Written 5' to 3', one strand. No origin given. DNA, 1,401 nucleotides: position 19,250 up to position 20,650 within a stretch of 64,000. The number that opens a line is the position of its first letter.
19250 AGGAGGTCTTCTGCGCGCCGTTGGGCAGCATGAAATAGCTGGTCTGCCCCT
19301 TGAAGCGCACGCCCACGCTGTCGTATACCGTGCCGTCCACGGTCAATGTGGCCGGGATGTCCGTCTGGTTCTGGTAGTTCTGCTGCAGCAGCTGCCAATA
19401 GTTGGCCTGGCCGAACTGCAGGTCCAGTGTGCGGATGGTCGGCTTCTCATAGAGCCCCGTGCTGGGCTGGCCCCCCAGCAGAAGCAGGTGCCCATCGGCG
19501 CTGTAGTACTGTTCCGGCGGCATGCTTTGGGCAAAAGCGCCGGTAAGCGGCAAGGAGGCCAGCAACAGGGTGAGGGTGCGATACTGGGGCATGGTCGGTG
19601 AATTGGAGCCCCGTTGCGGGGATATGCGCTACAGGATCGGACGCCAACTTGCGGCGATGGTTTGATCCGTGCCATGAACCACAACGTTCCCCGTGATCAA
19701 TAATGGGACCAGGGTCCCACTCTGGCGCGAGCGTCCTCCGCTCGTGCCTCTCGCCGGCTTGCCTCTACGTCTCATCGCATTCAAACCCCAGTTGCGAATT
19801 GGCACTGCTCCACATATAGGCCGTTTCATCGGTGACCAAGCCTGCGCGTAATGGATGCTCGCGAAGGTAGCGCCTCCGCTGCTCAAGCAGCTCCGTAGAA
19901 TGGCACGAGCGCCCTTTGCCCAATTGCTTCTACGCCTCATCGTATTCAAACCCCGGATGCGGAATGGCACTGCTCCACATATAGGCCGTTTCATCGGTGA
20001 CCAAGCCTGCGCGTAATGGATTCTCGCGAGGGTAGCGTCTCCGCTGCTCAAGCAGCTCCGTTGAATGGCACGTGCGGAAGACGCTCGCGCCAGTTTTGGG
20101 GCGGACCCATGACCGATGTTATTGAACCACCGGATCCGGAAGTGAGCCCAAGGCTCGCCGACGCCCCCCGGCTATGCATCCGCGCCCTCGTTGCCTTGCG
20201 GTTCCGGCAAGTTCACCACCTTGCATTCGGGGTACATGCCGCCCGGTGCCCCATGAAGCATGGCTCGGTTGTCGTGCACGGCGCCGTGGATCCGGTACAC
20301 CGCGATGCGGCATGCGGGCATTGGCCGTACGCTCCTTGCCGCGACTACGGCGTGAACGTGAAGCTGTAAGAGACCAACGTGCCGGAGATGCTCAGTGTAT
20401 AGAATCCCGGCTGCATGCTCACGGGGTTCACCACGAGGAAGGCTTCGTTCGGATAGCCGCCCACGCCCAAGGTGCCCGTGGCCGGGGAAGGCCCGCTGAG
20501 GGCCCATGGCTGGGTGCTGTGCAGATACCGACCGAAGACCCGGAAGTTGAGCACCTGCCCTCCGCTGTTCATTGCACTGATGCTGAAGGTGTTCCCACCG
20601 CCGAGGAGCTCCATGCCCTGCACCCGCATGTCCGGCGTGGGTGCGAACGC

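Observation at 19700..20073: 375-bp non-coding element bounded by 14-bp terminal inverted repeats and carrying a ~160-bp tandem duplication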

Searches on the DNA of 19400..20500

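Call 12: search_rna_families(source=window, start=19400, end=20500, threshold=evalue, max_evalue=1)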
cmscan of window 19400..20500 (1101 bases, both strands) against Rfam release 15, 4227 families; matches with E-value up to 1: 0.
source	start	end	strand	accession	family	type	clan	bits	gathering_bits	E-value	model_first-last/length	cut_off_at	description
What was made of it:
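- On Known structured RNA family: Rfam gives 0 matches at E <= 1 (call 12).
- Rfam gives no match at E <= 1 (call 12).
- Tried and rejected: Rfam in E-value mode over 19400-20500 found nothing (call 12).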

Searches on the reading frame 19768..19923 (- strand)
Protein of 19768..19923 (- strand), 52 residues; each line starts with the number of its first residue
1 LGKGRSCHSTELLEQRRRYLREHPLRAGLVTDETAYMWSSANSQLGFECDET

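Call 8: search_protein_families(library=pfam, proteins=[window:19768-19923:-], max_evalue=10)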
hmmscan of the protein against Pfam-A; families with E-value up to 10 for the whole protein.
seq(52 aa): 1 family
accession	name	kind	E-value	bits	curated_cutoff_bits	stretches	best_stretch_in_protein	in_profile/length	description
PF01745.22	IPT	-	0.098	12.5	20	1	2-38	44-79/233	Isopentenyl transferase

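Call 9: search_protein_families(library=ncbifam, proteins=[window:19768-19923:-], max_evalue=10)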
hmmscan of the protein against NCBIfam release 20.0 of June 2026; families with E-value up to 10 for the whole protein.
seq(52 aa): 1 family
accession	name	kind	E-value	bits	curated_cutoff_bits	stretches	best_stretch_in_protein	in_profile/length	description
NF047646.1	REP_Tyr_transpos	equivalog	0.053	13.4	80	1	8-39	115-146/146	REP-associated tyrosine transposase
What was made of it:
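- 19765..19893 (-): RAYT pseudogene fragment, copy 1 (the downstream copy in gene sense). It carries codons 135-176 (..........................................) at 19768-19893 and the stop codon at 19765-19767. NCBIfam NF047646 matches profile positions 115-146 of 146, weakly, at E 0.05 (call 9).
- The window fragments alone hit the last 32-33 positions of NF047646 (call 9). Scores for the fragments alone against NCBIfam are weak (E 0.02-0.05), and Pfam finds nothing (calls 8, 9).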

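Call 11: find_homologous_proteins(query=window:19768-19923:-, max_evalue=0.01)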
Query seq(52 aa) (52 aa): 1 proteins with E <= 0.01 among 1 candidates.
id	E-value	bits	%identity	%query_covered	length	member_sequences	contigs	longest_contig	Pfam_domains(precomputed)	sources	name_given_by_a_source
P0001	1.8e-7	48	75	62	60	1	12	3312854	-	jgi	jgi:hypothetical protein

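Call 14: find_encoding_contigs(protein=P0001, flank=5000, max_places=10)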
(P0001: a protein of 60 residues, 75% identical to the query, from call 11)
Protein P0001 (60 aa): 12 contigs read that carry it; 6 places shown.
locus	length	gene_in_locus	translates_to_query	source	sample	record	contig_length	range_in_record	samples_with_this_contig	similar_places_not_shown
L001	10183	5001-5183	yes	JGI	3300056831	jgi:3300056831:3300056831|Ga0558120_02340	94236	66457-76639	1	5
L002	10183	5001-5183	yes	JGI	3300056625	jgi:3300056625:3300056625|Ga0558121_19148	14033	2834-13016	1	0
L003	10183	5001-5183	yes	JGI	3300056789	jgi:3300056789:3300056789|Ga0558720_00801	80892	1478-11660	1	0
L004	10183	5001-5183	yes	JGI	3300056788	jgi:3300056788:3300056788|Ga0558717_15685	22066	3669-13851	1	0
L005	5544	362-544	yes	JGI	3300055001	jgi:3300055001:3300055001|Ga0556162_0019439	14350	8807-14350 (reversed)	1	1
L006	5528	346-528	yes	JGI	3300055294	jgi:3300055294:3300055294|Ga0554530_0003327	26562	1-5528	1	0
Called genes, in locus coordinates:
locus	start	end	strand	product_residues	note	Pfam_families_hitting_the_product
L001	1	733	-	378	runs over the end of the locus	PF03062:MBOAT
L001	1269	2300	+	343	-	PF01180:DHO_dh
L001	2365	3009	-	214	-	PF20201:DUF6563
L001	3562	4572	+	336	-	PF01548:DEDD_Tnp_IS110, PF02371:Transposase_20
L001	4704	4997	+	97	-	-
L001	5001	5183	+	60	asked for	-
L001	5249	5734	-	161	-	PF13302:Acetyltransf_3, PF00583:Acetyltransf_1 (weak)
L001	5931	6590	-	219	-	PF01844:HNH (weak), PF14279:HNH_5 (weak)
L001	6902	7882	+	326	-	PF01263:Aldose_epim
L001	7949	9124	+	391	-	PF10509:GalKase_gal_bdg, PF00288:GHMP_kinases_N, PF08544:GHMP_kinases_C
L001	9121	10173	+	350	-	PF01087:GalP_UDP_transf, PF02744:GalP_UDP_tr_C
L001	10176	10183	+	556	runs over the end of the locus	PF00474:SSF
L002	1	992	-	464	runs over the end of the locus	PF03062:MBOAT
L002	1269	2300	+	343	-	PF01180:DHO_dh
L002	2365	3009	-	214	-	PF20201:DUF6563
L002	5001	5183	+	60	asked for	-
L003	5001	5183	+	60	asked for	-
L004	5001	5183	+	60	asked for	-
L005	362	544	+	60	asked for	-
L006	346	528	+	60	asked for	-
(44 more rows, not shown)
